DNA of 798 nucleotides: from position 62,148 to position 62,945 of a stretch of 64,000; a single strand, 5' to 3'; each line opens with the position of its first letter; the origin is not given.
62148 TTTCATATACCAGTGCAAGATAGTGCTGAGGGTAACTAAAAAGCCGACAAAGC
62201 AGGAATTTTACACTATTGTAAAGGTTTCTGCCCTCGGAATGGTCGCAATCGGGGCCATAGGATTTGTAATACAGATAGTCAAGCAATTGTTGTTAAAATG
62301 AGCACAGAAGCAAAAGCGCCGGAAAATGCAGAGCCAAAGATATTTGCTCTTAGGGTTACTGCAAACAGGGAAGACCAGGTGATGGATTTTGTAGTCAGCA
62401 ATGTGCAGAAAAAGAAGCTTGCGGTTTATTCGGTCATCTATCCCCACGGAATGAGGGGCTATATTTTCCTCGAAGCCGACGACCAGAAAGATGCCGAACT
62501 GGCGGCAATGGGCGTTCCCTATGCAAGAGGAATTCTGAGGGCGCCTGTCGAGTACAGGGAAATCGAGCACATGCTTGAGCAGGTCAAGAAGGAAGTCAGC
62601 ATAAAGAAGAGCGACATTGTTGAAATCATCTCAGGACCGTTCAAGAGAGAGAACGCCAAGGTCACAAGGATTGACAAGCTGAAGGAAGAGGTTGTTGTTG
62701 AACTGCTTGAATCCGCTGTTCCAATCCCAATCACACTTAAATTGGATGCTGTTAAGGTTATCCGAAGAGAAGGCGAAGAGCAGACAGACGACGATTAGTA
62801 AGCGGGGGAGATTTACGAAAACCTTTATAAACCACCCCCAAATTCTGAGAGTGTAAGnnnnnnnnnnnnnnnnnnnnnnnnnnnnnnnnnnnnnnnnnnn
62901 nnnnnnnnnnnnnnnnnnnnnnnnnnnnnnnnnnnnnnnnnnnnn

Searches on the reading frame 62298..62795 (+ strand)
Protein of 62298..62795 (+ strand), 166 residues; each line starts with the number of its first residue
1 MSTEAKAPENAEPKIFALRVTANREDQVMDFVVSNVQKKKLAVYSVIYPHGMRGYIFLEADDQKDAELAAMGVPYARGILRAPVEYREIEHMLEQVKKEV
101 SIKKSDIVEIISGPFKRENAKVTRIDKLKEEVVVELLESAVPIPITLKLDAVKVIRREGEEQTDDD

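Call 94: find_encoding_contigs(protein=window:62298-62795:+, flank=10000, max_places=2)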
Protein window:62298-62795:+ (166 aa): 5 contigs read that carry it; 2 places shown.
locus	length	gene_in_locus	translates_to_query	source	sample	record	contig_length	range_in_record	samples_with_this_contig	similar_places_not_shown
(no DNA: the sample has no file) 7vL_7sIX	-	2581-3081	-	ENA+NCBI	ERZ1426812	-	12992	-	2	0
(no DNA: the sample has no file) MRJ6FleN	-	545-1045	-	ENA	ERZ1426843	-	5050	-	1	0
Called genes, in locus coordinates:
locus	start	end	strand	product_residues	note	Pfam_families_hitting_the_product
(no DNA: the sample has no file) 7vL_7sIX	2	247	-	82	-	?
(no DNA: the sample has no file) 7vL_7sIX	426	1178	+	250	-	PF00254:FKBP_C, PF22199:FKBP26_IF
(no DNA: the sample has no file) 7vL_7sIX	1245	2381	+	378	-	PF00091:Tubulin, PF12327:FtsZ_C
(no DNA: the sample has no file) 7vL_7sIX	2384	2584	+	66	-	PF00584:SecE (weak)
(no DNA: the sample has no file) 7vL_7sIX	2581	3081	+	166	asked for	PF03439:Spt5-NGN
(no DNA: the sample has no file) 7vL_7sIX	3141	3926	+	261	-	-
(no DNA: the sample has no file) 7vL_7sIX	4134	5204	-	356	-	-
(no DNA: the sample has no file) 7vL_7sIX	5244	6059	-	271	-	PF04414:tRNA_deacylase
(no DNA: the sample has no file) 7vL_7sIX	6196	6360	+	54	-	-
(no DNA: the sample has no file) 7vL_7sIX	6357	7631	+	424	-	PF00753:Lactamase_B, PF23023:Anti-Pycsar_Apyc1, PF12706:Lactamase_B_2, PF16661:Lactamase_B_6, PF10996:Beta-Casp, PF07521:RMMBL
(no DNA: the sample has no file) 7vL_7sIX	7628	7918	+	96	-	-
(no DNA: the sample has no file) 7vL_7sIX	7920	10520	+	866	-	PF00690:Cation_ATPase_N, PF00122:E1-E2_ATPase, PF00702:Hydrolase, PF13246:Cation_ATPase, PF12710:HAD, PF00689:Cation_ATPase_C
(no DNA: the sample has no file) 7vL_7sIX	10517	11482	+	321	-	PF01699:Na_Ca_ex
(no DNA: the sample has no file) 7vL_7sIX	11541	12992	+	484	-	?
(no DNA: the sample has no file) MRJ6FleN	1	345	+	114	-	?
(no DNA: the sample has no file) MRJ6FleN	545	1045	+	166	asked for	PF03439:Spt5-NGN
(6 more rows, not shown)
